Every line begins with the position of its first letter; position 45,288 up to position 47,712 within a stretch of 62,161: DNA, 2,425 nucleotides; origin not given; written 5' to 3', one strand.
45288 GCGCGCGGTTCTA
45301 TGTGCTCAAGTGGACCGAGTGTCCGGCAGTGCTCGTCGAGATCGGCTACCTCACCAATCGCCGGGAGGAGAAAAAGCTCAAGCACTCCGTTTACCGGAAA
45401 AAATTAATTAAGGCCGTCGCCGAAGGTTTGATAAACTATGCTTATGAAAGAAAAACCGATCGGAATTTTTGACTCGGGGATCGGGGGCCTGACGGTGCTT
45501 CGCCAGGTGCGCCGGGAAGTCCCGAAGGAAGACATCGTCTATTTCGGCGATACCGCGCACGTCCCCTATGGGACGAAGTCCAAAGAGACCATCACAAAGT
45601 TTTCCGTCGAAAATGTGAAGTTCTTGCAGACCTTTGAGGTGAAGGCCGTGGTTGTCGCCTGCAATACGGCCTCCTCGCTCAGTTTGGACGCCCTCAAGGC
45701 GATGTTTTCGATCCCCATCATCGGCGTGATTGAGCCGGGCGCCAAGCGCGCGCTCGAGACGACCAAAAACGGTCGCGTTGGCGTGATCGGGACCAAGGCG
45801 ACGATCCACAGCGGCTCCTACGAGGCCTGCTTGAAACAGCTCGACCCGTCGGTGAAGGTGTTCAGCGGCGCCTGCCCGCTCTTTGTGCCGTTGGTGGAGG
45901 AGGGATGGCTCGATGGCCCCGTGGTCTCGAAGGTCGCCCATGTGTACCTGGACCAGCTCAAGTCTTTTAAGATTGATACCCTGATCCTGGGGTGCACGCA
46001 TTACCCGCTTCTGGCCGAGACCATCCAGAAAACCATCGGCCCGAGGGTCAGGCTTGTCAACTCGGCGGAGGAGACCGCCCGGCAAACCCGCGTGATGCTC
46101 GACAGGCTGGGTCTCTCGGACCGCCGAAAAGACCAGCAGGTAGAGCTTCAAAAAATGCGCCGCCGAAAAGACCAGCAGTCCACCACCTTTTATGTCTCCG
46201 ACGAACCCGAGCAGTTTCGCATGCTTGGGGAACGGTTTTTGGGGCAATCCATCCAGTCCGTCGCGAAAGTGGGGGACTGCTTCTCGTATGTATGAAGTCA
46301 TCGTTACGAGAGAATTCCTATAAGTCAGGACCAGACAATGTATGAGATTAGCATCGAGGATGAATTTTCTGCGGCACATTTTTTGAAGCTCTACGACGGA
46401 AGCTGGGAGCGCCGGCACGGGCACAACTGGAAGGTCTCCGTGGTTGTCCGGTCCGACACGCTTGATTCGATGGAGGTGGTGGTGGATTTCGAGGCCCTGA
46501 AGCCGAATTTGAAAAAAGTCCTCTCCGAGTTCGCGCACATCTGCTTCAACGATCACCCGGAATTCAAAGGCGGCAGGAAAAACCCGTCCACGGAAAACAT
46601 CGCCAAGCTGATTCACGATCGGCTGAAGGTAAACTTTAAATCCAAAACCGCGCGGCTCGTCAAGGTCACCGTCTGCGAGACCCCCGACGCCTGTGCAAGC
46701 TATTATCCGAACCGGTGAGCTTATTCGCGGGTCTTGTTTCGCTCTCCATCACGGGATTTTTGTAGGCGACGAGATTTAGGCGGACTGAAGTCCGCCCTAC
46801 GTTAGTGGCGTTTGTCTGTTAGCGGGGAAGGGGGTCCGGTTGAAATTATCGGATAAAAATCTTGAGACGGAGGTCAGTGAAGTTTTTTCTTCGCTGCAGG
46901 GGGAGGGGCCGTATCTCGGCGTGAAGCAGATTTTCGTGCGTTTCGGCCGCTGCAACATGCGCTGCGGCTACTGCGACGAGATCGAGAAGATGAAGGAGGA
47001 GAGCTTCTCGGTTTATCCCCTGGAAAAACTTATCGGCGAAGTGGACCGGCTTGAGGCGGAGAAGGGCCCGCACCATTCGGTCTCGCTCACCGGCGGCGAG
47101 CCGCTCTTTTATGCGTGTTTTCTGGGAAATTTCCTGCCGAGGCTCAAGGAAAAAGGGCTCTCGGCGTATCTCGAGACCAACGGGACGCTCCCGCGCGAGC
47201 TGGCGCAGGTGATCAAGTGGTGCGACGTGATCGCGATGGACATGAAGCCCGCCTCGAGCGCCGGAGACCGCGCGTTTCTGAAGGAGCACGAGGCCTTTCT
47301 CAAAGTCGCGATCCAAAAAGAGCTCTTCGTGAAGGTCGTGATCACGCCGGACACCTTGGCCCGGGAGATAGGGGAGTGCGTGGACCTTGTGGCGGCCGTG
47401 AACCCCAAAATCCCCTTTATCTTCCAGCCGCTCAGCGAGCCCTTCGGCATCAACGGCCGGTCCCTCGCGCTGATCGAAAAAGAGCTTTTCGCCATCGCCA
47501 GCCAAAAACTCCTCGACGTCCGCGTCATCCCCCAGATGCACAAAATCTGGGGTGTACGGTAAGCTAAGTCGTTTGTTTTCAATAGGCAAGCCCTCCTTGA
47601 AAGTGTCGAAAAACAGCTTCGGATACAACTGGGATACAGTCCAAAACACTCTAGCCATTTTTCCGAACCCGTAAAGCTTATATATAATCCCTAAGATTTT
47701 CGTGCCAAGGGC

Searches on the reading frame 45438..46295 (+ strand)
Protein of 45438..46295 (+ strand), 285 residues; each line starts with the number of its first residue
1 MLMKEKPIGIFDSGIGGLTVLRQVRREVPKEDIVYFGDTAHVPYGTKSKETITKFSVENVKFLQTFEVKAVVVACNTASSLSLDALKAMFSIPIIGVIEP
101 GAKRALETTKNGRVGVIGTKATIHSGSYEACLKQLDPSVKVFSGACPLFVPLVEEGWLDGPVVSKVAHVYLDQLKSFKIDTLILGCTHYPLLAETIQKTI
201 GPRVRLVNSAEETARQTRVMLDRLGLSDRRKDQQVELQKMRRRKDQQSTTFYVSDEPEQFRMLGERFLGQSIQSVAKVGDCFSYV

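Call 64: search_protein_families(library=pfam, proteins=[window:45438-46295:+], max_evalue=0.01)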
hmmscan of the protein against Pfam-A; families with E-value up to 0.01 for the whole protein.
window:45438-46295:+ (285 aa): 1 family
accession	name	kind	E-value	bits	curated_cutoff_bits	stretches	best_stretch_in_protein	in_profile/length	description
PF01177.27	Asp_Glu_race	-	4.7e-24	85.8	31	1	20-216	12-210/211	Asp/Glu/Hydantoin racemase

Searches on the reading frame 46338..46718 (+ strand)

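Call 64: search_protein_families(library=pfam, proteins=[window:46338-46718:+], max_evalue=0.01)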
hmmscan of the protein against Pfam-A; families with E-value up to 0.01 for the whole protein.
window:46338-46718:+ (126 aa): 1 family
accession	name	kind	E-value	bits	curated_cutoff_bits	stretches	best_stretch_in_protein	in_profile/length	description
PF01242.24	PTPS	-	2.2e-32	112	22.4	1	3-123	1-119/121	6-pyruvoyl tetrahydropterin synthase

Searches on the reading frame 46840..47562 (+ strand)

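Call 8: search_protein_families(library=pfam, proteins=[window:46840-47562:+], max_evalue=0.01)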
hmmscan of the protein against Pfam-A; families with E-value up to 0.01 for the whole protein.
window:46840-47562:+ (240 aa): 2 families
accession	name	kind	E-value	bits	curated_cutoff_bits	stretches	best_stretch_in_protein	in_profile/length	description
PF04055.27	Radical_SAM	-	6.2e-12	46.4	29.5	1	35-127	4-99/166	Radical SAM superfamily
PF13353.11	Fer4_12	-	1e-05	26.3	22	1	29-130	6-111/137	4Fe-4S single cluster domain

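Call 42: search_protein_families(library=ncbifam, proteins=[window:46840-47562:+], max_evalue=0.001)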
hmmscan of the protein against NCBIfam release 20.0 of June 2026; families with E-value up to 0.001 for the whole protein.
window:46840-47562:+ (240 aa): 29 families (the best 25 are shown)
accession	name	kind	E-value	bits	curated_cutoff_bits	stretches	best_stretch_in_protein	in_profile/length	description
TIGR03365.1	Bsubt_queE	equivalog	3.6e-21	75.8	206.1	1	11-238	4-233/238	7-carboxy-7-deazaguanine synthase QueE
TIGR04349.1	rSAM_QueE_gams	hypoth_equivalog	1e-17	64.5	300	1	12-169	3-145/210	7-carboxy-7-deazaguanine synthase QueE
TIGR02495.1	NrdG2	equivalog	1.3e-16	60.5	131.15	1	32-148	20-134/193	anaerobic ribonucleoside-triphosphate reductase activating protein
TIGR03963.1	rSAM_QueE_Clost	equivalog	2.7e-16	59.9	260.1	1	11-155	2-142/219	putative 7-carboxy-7-deazaguanine synthase QueE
TIGR02493.1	PFLA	equivalog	2e-13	50.2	231.75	1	31-141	18-132/235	pyruvate formate-lyase-activating protein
TIGR04322.1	rSAM_QueE_Ecoli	equivalog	1.7e-10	40.7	200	1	16-52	1-37/215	7-carboxy-7-deazaguanine synthase QueE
TIGR04508.1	queE_Cx14CxxC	equivalog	3.7e-10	40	240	1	12-130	3-130/208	7-carboxy-7-deazaguanine synthase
NF038283.1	viperin_w_prok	equivalog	7.1e-08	31.9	180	1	37-130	11-109/281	viperin family antiviral radical SAM protein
TIGR04041.1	activase_YjjW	hypoth_equivalog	9.7e-08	31.8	250.2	1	74-155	105-187/276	YjjW family glycine radical enzyme activase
TIGR04478.1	rSAM_YfkAB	equivalog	1.2e-06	28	250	1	37-133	34-131/363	radical SAM/CxCxxxxC motif protein YfkAB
TIGR02494.1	PFLE_PFLC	subfamily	1.4e-06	27.8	174.35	1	81-147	127-194/293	glycyl-radical enzyme activating protein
NF007483.0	PRK10076.1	equivalog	2.5e-06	26.9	326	1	80-145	120-186/292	[formate-C-acetyltransferase]-activating enzyme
TIGR04251.1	SCM_rSAM_ScmF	equivalog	2.7e-06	27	400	1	36-133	12-109/353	SynChlorMet cassette radical SAM/SPASM protein ScmF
NF008356.0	PRK11145.1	equivalog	5e-06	26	375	1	27-138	20-134/246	pyruvate formate lyase 1-activating protein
TIGR02666.1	moaA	equivalog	5.4e-06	25.6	284.05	1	37-121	19-106/336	GTP 3',8-cyclase MoaA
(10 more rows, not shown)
